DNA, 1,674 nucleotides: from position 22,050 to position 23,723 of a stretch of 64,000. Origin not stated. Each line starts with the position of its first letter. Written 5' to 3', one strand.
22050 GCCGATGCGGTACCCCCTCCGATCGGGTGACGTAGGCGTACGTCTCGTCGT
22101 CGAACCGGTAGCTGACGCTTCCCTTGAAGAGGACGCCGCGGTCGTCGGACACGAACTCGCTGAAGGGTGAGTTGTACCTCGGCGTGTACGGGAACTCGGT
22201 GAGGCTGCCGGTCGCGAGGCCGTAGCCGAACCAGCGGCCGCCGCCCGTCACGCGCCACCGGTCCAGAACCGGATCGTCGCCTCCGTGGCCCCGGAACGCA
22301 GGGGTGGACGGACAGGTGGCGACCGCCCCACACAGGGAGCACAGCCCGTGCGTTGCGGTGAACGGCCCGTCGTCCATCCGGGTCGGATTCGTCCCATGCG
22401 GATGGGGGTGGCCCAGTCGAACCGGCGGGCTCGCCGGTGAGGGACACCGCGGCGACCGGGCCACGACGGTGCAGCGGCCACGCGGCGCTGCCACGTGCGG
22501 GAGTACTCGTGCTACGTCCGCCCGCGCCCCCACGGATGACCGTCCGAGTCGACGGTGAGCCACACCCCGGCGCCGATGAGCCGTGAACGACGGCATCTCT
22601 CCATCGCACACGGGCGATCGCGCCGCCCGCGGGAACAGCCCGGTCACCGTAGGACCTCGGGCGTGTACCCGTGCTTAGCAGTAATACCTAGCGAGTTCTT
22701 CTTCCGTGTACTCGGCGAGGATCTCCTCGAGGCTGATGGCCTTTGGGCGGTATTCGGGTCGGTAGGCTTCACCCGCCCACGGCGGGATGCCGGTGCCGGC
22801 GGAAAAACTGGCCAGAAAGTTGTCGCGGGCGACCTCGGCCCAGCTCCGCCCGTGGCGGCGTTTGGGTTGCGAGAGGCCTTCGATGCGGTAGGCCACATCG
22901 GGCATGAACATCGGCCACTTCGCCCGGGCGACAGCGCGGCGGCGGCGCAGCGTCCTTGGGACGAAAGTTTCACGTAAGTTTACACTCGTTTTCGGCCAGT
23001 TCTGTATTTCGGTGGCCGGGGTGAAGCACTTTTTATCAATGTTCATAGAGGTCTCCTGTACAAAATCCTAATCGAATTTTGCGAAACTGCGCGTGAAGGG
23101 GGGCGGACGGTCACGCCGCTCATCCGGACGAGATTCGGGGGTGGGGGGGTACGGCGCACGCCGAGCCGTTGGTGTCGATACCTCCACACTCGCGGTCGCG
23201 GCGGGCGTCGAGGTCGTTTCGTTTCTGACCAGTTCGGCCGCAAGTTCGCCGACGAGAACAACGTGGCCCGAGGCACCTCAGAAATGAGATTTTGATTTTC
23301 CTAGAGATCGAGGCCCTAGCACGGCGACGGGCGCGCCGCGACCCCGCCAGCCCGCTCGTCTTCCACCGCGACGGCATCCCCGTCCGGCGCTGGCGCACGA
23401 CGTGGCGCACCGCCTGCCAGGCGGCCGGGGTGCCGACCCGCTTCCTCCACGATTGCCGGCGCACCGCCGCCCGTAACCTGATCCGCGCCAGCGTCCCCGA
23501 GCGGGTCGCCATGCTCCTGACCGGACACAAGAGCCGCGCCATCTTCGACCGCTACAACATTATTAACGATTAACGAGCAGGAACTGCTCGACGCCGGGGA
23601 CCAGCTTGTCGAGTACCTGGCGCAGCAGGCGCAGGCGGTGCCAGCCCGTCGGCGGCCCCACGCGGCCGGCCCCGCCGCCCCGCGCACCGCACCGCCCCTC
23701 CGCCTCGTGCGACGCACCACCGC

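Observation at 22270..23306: Unclassified ~1-kb repeat family with a conserved 121-123-aa 'YY-terminal' ORF: possible novel minimal mobile element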

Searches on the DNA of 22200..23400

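Call 84: search_rna_families(source=window, start=22200, end=23400, threshold=evalue, max_evalue=1)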
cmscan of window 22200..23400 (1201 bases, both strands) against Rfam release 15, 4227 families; matches with E-value up to 1: 0.
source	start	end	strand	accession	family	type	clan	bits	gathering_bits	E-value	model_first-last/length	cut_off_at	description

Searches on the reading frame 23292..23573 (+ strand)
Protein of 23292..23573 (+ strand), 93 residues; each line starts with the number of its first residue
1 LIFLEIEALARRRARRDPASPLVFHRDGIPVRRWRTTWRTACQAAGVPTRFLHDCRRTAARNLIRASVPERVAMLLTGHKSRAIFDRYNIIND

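Call 54: search_protein_families(library=pfam, proteins=[window:23292-23573:+], max_evalue=0.001)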
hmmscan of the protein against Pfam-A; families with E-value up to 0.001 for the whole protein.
window:23292-23573:+ (93 aa): 1 family
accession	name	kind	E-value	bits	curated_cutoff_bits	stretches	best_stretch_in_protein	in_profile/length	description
PF00589.27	Phage_integrase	-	2.6e-07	31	27.1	1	19-90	92-167/172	Phage integrase family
